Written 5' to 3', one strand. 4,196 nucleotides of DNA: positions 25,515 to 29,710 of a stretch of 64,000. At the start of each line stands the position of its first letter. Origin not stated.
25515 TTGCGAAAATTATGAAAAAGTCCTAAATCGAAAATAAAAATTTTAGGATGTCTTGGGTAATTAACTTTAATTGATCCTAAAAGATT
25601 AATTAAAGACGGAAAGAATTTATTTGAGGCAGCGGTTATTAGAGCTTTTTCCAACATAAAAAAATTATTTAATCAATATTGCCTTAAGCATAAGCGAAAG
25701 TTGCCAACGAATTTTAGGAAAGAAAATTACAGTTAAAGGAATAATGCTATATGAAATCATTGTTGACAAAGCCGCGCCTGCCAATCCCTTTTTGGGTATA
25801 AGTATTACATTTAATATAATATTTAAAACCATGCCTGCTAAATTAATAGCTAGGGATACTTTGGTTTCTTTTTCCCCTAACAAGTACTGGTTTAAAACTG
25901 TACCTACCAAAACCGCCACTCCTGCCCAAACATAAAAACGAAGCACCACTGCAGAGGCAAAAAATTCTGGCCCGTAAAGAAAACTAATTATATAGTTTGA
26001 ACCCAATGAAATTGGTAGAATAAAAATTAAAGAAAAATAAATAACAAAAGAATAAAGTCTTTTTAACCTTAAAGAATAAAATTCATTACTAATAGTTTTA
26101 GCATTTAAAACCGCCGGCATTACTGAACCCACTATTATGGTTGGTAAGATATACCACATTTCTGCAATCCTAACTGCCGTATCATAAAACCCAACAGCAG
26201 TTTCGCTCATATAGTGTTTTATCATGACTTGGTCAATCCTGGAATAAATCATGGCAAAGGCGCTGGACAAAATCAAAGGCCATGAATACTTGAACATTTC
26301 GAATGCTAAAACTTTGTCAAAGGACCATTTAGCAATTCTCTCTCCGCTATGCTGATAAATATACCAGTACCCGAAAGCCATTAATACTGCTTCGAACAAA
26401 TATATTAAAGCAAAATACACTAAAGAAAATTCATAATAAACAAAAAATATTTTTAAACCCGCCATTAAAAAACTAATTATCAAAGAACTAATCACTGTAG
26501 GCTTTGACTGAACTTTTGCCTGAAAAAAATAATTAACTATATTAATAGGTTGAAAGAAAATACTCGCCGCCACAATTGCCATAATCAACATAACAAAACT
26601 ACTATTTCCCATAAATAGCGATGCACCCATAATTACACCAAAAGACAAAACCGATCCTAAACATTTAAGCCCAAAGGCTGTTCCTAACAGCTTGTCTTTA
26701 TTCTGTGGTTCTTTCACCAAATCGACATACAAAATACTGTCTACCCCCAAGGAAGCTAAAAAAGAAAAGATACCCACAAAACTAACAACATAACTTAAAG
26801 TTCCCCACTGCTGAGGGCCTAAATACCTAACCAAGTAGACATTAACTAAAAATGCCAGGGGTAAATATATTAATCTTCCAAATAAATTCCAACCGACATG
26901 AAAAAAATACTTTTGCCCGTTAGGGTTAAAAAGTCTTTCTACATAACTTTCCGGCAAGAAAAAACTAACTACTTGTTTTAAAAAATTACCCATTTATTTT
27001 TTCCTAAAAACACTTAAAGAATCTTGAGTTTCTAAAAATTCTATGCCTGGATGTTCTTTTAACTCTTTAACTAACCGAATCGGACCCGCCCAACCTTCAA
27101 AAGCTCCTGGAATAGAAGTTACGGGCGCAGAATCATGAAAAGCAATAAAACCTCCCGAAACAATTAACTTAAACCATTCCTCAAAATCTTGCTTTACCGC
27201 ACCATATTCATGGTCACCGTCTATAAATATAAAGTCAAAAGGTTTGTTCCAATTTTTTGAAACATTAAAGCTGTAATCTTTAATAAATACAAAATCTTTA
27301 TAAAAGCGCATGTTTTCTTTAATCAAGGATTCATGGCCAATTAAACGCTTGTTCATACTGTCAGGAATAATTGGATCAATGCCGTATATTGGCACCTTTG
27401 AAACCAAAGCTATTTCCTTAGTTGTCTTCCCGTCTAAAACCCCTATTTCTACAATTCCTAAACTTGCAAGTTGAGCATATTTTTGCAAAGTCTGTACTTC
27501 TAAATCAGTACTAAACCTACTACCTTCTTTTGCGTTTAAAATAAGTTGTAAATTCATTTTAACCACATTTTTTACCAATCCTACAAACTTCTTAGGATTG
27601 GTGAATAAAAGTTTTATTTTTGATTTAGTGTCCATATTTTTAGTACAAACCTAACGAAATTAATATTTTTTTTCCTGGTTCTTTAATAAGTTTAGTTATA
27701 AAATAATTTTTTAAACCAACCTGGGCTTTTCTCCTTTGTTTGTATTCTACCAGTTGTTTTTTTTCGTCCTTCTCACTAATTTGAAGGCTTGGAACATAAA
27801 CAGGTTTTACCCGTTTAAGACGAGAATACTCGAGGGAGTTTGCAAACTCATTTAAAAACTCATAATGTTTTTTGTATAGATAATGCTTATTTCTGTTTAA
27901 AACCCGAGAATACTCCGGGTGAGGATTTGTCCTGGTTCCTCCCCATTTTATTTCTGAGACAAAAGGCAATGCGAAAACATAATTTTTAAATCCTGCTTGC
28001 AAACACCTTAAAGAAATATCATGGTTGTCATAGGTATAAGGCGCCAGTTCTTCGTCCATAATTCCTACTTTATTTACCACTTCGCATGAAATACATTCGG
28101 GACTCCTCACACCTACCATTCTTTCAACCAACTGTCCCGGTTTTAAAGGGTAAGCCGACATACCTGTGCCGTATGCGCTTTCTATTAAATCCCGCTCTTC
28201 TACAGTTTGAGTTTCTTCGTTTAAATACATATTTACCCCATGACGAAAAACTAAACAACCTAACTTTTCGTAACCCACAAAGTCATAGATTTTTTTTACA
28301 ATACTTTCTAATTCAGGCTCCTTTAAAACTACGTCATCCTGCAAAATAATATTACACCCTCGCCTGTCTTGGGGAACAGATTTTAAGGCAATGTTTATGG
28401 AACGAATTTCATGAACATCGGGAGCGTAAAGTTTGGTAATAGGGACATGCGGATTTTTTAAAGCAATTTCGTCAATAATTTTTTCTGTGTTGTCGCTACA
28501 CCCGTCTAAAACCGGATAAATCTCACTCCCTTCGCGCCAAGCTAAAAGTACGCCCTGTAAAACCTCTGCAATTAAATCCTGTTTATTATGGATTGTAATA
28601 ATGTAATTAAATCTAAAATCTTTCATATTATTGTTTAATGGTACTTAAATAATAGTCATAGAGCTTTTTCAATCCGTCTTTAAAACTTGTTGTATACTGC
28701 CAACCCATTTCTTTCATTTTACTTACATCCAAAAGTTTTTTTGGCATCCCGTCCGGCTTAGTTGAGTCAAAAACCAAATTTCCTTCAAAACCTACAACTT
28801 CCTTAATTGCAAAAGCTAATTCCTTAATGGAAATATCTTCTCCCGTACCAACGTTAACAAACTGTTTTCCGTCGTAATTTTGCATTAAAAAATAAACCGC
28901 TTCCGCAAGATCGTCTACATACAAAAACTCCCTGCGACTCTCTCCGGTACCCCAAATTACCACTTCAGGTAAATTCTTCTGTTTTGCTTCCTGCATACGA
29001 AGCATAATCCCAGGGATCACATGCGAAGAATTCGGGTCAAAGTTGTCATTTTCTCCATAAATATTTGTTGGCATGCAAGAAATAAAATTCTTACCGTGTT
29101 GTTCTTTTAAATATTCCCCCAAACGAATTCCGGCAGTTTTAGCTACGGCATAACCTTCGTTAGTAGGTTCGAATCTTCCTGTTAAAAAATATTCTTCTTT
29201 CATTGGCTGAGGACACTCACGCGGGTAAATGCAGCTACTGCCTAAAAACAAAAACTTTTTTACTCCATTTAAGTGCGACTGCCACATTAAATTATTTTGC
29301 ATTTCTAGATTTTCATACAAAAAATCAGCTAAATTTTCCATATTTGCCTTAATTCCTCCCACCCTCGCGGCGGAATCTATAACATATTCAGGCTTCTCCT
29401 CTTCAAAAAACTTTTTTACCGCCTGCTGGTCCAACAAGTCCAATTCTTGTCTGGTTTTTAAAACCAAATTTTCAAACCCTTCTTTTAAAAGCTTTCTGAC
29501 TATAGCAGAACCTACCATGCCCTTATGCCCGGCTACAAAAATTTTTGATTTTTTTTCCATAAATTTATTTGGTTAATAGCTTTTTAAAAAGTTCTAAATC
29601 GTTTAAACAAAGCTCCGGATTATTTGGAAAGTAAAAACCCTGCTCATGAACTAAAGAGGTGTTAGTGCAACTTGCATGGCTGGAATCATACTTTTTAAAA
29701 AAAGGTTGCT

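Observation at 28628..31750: gmd / ColD-like 3-dehydrase / Fcl(ColC)-like triad: candidate GDP-colitose (3,6-dideoxy-L-galactose) module next to a CDP-dideoxyhexose module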

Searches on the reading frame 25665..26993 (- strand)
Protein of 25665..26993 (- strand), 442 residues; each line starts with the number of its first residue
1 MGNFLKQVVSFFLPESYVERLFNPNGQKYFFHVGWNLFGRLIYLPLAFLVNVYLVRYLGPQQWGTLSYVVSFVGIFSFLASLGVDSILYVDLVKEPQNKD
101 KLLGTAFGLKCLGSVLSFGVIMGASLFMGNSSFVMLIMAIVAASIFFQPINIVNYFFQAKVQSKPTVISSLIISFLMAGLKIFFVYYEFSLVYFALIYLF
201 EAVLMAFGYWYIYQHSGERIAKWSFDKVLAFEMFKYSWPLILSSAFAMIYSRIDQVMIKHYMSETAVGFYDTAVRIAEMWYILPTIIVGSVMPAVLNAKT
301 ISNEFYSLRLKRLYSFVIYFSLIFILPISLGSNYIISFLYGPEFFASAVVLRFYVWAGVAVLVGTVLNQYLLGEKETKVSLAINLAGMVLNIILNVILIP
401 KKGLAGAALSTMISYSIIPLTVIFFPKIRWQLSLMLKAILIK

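Call 9: search_protein_families(library=pfam, proteins=[window:25665-26993:-], max_evalue=0.00001)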
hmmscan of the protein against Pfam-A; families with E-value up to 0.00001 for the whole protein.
window:25665-26993:- (442 aa): 3 families
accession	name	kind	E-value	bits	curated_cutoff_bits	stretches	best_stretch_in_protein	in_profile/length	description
PF01943.22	Polysacc_synt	-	4.9e-26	92.2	28.2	1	33-294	5-269/274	Polysaccharide biosynthesis protein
PF13440.11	Polysacc_synt_3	-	4.7e-17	62.6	23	1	54-292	2-236/293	Polysaccharide biosynthesis protein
PF01554.23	MatE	-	5.6e-09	36.3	24.9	1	239-397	1-161/161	MatE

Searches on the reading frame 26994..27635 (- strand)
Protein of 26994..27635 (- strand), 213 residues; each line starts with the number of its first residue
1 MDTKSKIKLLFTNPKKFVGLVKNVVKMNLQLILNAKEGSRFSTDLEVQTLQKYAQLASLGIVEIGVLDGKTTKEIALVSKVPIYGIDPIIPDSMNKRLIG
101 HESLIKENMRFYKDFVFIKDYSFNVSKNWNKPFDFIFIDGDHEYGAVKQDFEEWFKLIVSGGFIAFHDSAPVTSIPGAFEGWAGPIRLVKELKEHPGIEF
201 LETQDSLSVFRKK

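Call 9: search_protein_families(library=pfam, proteins=[window:26994-27635:-], max_evalue=0.00001)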
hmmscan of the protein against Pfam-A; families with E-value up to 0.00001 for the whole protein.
window:26994-27635:- (213 aa): 1 family
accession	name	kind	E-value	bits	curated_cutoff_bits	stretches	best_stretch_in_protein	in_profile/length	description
PF13578.12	Methyltransf_24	-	4.2e-14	53.7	26.3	1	62-168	1-104/105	Methyltransferase domain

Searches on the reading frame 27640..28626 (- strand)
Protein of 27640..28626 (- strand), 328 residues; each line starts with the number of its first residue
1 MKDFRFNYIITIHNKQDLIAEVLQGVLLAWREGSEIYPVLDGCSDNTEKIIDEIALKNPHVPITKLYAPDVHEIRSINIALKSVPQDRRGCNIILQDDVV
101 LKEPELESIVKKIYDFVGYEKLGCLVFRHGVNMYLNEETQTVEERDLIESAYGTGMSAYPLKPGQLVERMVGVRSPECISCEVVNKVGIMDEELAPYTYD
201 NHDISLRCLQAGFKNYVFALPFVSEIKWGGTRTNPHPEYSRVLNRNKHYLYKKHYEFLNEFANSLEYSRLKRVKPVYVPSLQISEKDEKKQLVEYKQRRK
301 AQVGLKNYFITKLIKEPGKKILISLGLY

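Call 9: search_protein_families(library=pfam, proteins=[window:27640-28626:-], max_evalue=0.00001)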
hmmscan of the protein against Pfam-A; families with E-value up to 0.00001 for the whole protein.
window:27640-28626:- (328 aa): 1 family
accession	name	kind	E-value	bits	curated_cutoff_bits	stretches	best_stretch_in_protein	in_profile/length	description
PF00535.33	Glycos_transf_2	-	1.4e-06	28.8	23.3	1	9-115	3-105/168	Glycosyl transferase family 2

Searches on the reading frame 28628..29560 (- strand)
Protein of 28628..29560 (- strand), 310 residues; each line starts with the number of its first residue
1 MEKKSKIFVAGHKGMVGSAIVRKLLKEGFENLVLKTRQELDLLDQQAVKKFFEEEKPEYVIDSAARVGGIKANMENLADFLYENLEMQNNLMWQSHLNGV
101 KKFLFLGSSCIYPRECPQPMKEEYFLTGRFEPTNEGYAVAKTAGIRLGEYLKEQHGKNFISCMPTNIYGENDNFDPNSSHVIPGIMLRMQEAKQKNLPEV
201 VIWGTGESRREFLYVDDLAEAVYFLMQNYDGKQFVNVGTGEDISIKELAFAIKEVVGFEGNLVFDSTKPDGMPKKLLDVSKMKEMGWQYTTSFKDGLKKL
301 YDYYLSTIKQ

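Call 4: search_protein_families(library=pfam, proteins=[window:28628-29560:-])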
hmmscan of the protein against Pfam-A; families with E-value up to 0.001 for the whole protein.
window:28628-29560:- (310 aa): 4 families
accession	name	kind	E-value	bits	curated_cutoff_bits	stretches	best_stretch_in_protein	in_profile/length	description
PF01370.27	Epimerase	-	3.6e-60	203.8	20.9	1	7-238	1-240/240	NAD dependent epimerase/dehydratase family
PF16363.11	GDP_Man_Dehyd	-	5.4e-19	69.3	27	1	39-299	58-331/332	GDP-mannose 4,6 dehydratase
PF04321.23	RmlD_sub_bind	-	1.2e-09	38.1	27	1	6-66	2-61/287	RmlD substrate binding domain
PF02719.21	Polysacc_synt_2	-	0.00017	21.3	20.2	0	41-106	62-126/293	Polysaccharide biosynthesis protein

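Call 5: search_protein_families(library=ncbifam, proteins=[window:28628-29560:-])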
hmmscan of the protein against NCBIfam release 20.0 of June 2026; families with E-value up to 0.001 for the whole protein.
window:28628-29560:- (310 aa): 13 families
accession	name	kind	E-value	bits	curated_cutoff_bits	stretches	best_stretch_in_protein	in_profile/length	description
NF047922.1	GDPFucSynFcl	equivalog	1.7e-132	441.6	500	1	4-308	2-305/308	GDP-L-fucose synthase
TIGR01179.1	galE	equivalog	6.8e-17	61.3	262.3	1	40-290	54-310/332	UDP-glucose 4-epimerase GalE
TIGR01181.1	dTDP_gluc_dehyt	equivalog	1.7e-16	60.2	365.1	1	40-306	57-313/321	dTDP-glucose 4,6-dehydratase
TIGR02197.1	heptose_epim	equivalog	4e-14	52.5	274.6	1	7-257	1-261/316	ADP-glyceromanno-heptose 6-epimerase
NF007490.0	PRK10084.1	subfamily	4.1e-11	42.5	649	1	128-307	159-337/361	dTDP-glucose 4,6-dehydratase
TIGR04180.1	EDH_00030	hypoth_equivalog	7.4e-11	41.7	475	1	41-267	57-267/297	NAD-dependent 4,6-dehydratase LegB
NF007582.0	PRK10217.1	equivalog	7.1e-10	38.5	698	1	163-306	180-333/355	dTDP-glucose 4,6-dehydratase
TIGR01214.1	rmlD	equivalog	1.4e-07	30.9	224.05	1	6-67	1-61/285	dTDP-4-dehydrorhamnose reductase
NF008360.0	PRK11150.1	equivalog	3.7e-06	26.4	452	1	7-252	2-250/310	ADP-glyceromanno-heptose 6-epimerase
NF008872.0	PRK11908.1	equivalog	1.1e-05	24.6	294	0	201-255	212-270/349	bifunctional UDP-4-keto-pentose/UDP-xylose synthase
NF011728.1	PRK15181.1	equivalog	3.8e-05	22.9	760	1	58-258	92-284/348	Vi polysaccharide biosynthesis UDP-N-acetylglucosaminuronic acid C-4 epimerase TviC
NF007956.0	PRK10675.1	subfamily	7.7e-05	22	394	0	206-295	227-320/338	UDP-glucose 4-epimerase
TIGR01777.1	yfcH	hypoth_equivalog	0.00063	19.4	207.35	0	7-48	1-43/292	TIGR01777 family oxidoreductase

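Call 7: search_solved_structures(query=window:28628-29560:-, show_alignments=1, max_evalue=1e-10)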
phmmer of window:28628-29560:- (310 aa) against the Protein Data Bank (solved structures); distinct sequences matched with E-value up to 1e-10: 34.
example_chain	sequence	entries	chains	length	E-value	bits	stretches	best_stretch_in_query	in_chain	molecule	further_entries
7ll6_A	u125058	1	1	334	1e-96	327.1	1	5-305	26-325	GDP-L-fucose synthase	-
8du0_A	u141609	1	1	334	1e-96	327.1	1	5-305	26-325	GDP-L-fucose synthase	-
1bsv_A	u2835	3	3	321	5.4e-96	324.8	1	4-306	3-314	PROTEIN (GDP-FUCOSE SYNTHETASE) | GDP-FUCOSE SYNTHETASE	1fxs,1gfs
1bws_A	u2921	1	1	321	1.4e-95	323.4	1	4-306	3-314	PROTEIN (GDP-4-KETO-6-DEOXY-D-MANNOSE EPIMERASE/REDUCTASE)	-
1e6u_A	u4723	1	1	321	4.2e-95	321.9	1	4-306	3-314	GDP-FUCOSE SYNTHETASE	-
1e7s_A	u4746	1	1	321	7e-95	321.1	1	4-306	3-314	GDP-FUCOSE SYNTHETASE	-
1e7q_A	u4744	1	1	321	8.1e-95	320.9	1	4-306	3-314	GDP-FUCOSE SYNTHETASE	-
1e7r_A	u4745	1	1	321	4.8e-94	318.4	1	4-306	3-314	GDP-FUCOSE SYNTHETASE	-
7anh_A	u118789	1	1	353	1e-84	287.8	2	1-196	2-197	GDP-L-fucose synthase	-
7cxt_A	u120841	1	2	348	1.3e-81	277.6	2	1-193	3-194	GDP-L-fucose synthase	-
7m13_A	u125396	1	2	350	1.3e-81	277.6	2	1-193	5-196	GDP-L-fucose synthase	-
7anc_A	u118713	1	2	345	1.4e-81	277.4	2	1-193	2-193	GDP-L-fucose synthase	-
8ewu_A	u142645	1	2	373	3.3e-80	273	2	1-193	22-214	GDP-L-fucose synthase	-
4b8w_A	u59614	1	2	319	1e-46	163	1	5-304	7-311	GDP-L-FUCOSE SYNTHASE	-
4b8z_A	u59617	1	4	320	1e-46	163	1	5-304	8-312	GDP-L-FUCOSE SYNTHASE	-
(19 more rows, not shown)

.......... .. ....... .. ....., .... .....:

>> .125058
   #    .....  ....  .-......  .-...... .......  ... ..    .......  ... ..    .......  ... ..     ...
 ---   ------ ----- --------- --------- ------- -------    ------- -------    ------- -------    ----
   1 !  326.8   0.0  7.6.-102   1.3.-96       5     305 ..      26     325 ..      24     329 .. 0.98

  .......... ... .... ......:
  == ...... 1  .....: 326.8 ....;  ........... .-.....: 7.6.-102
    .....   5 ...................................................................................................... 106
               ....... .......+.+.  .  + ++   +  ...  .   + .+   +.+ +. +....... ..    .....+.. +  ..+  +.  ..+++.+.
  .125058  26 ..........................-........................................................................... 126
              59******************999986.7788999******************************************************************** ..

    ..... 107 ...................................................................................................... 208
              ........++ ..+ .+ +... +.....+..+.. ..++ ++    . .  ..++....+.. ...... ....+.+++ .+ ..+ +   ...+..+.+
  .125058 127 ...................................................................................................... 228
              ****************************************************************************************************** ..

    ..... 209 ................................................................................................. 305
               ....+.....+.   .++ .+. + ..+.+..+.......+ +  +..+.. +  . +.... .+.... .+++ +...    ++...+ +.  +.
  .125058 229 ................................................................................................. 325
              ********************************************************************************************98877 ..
